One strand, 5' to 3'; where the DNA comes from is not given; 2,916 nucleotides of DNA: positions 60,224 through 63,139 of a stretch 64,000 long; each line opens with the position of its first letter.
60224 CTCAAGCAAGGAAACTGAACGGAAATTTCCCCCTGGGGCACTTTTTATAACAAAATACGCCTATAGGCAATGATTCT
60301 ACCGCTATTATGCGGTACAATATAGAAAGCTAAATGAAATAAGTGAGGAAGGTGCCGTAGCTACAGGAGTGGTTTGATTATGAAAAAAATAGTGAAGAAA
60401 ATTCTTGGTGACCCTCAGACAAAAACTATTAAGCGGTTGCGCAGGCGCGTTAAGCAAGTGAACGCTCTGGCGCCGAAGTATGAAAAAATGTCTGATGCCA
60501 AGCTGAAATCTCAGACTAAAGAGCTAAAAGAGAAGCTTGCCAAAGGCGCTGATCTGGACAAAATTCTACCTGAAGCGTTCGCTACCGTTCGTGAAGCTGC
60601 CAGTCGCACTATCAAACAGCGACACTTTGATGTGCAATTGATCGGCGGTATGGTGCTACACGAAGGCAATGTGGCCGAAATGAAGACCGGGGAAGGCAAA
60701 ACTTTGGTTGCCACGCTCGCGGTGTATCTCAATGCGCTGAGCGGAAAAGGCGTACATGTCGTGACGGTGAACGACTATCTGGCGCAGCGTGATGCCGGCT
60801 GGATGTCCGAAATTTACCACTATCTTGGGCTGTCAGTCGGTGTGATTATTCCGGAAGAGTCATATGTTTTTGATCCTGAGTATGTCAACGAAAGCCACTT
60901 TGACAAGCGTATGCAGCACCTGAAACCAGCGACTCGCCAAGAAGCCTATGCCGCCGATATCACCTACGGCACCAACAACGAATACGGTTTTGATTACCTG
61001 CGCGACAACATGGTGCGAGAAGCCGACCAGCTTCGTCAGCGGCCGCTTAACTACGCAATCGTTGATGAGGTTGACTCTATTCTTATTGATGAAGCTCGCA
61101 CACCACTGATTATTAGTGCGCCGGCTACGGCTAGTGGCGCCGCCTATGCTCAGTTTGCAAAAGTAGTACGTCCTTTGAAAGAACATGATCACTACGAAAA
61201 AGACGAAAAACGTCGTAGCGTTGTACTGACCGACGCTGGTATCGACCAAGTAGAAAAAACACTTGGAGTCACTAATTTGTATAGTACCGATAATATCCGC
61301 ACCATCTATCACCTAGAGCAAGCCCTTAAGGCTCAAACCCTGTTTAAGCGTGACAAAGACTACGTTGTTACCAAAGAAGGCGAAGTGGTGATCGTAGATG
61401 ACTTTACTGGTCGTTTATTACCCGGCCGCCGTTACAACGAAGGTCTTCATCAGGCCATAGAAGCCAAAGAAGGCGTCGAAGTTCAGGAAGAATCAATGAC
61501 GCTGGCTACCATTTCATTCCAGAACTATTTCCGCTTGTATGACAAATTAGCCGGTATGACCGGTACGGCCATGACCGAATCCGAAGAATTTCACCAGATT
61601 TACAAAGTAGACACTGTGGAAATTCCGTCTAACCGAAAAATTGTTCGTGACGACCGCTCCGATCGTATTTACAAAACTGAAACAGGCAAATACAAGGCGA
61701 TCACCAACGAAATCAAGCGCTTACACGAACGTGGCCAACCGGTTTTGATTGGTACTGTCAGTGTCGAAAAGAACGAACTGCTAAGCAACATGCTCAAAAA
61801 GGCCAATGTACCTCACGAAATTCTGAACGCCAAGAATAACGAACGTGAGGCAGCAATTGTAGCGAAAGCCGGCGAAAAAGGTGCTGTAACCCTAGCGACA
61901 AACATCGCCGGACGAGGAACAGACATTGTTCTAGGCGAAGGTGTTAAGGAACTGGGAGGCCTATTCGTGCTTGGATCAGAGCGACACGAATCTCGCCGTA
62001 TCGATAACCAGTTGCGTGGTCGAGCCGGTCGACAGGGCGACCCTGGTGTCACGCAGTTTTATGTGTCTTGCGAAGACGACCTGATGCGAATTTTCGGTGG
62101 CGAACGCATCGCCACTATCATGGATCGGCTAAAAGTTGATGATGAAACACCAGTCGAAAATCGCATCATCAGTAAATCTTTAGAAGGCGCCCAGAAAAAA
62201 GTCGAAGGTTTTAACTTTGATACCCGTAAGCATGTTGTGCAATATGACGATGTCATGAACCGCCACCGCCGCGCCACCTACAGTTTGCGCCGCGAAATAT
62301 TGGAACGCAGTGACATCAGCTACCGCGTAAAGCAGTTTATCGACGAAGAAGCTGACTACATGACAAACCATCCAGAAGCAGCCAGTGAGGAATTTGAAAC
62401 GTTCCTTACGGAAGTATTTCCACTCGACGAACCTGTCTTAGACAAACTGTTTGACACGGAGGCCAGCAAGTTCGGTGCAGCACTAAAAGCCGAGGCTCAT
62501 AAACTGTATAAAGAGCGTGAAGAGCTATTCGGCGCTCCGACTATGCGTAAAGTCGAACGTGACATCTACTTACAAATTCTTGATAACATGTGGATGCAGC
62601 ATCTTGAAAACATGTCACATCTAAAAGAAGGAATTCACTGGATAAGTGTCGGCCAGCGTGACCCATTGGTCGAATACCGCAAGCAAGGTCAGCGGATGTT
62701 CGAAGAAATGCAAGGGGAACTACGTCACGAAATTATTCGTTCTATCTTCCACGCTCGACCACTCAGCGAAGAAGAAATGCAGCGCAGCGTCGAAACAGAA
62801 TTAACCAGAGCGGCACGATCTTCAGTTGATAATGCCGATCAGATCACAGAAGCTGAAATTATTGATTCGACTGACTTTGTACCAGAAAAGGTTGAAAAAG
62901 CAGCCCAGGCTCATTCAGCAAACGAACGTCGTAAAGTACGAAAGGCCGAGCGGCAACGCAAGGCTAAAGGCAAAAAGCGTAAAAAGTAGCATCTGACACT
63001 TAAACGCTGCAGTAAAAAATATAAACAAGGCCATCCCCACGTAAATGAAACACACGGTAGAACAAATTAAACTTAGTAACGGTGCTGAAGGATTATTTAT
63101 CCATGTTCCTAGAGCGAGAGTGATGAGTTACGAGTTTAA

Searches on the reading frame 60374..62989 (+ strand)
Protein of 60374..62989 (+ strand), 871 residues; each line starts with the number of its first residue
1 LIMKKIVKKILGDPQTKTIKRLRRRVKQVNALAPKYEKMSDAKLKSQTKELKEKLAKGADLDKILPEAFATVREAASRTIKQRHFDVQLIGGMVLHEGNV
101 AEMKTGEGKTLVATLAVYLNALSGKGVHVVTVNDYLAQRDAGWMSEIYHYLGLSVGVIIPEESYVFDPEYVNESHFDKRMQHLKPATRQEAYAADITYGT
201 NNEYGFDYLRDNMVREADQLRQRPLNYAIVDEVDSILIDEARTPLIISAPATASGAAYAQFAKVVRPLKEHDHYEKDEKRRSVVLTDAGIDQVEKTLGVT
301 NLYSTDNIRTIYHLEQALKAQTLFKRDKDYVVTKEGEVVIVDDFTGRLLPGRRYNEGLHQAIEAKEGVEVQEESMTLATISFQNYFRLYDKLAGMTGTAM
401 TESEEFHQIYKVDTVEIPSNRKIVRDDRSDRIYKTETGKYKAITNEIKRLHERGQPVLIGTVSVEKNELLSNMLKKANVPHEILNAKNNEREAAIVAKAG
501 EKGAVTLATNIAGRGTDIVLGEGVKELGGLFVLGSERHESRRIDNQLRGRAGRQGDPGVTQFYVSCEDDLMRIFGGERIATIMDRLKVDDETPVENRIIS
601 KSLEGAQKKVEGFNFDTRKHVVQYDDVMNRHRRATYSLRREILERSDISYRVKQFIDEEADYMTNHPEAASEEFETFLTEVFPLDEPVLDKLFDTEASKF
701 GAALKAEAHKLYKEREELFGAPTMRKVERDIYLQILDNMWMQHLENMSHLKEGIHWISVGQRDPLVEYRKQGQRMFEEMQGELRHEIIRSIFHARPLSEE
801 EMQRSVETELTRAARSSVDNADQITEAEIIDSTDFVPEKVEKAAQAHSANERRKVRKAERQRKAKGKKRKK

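Call 14: search_protein_families(library=pfam, proteins=[window:60374-62989:+])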
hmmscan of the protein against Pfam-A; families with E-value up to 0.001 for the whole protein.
window:60374-62989:+ (871 aa): 5 families
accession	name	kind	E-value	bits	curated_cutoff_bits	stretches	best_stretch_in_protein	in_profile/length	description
PF07517.20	SecA_DEAD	-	1.7e-125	418.6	24.6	1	8-407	2-290/290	SecA DEAD-like domain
PF21090.3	P-loop_SecA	-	6.3e-77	258.3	27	2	423-523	2-102/205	SecA P-loop domain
PF07516.18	SecA_SW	-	5.6e-54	183.7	26.7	1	593-794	1-199/200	SecA Wing and Scaffold domain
PF01043.26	SecA_PP_bind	-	1.2e-40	139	23.5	1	256-363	4-110/110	SecA preprotein cross-linking domain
PF00271.37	Helicase_C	-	0.00034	21.3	23.5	0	439-555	2-110/110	Helicase conserved C-terminal domain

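Call 71: find_homologous_proteins(query=window:60374-62989:+, max_evalue=1e-150)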
Query window:60374-62989:+ (871 aa): 7999 proteins with E <= 1e-150 among 8000 candidates; the best 120 are listed.
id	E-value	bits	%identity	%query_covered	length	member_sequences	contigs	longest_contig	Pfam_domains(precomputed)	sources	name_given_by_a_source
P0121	0.0e+0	1919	100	100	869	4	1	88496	PF07517.21,PF07516.19,PF21090.4,PF01043.27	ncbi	-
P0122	0.0e+0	1530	80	96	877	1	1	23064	PF07517.21,PF07516.19,PF21090.4,PF01043.27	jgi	jgi:preprotein translocase subunit SecA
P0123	0.0e+0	1529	78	99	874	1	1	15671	PF07517.21,PF07516.19,PF21090.4,PF01043.27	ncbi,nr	ncbi:MAG TPA: preprotein translocase subunit SecA [Candidatus Saccharimonadales bacterium]|nr:prepro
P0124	0.0e+0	1523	78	98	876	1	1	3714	PF07517.21,PF07516.19,PF21090.4,PF01043.27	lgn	-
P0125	0.0e+0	1523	79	96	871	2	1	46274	PF07517.21,PF07516.19,PF21090.4,PF01043.27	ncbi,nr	ncbi:preprotein translocase subunit SecA [Candidatus Saccharibacteria bacterium]|nr:preprotein trans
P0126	0.0e+0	1519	78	99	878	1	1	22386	PF07517.21,PF07516.19,PF21090.4,PF01043.27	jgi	jgi:preprotein translocase subunit SecA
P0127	0.0e+0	1517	77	99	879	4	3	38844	PF07517.21,PF07516.19,PF21090.4,PF01043.27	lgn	-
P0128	0.0e+0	1514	77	99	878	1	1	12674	PF07517.21,PF07516.19,PF21090.4,PF01043.27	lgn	-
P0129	0.0e+0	1512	77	98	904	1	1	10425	PF07517.21,PF07516.19,PF21090.4,PF01043.27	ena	-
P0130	0.0e+0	1508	76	99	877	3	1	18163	PF07517.21,PF07516.19,PF21090.4,PF01043.27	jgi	-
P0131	0.0e+0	1507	78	98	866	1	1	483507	PF07517.21,PF07516.19,PF21090.4,PF01043.27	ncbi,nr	ncbi:MAG TPA: preprotein translocase subunit SecA [Candidatus Saccharimonadales bacterium]|nr:prepro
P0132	0.0e+0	1507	77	98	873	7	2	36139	PF07517.21,PF07516.19,PF21090.4,PF01043.27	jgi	-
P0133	0.0e+0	1505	77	98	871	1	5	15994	PF07517.21,PF07516.19,PF21090.4,PF01043.27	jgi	jgi:preprotein translocase subunit SecA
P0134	0.0e+0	1505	77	99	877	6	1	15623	PF07517.21,PF07516.19,PF21090.4,PF01043.27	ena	-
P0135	0.0e+0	1504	77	98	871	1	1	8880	PF07517.21,PF07516.19,PF21090.4,PF01043.27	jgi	jgi:preprotein translocase subunit SecA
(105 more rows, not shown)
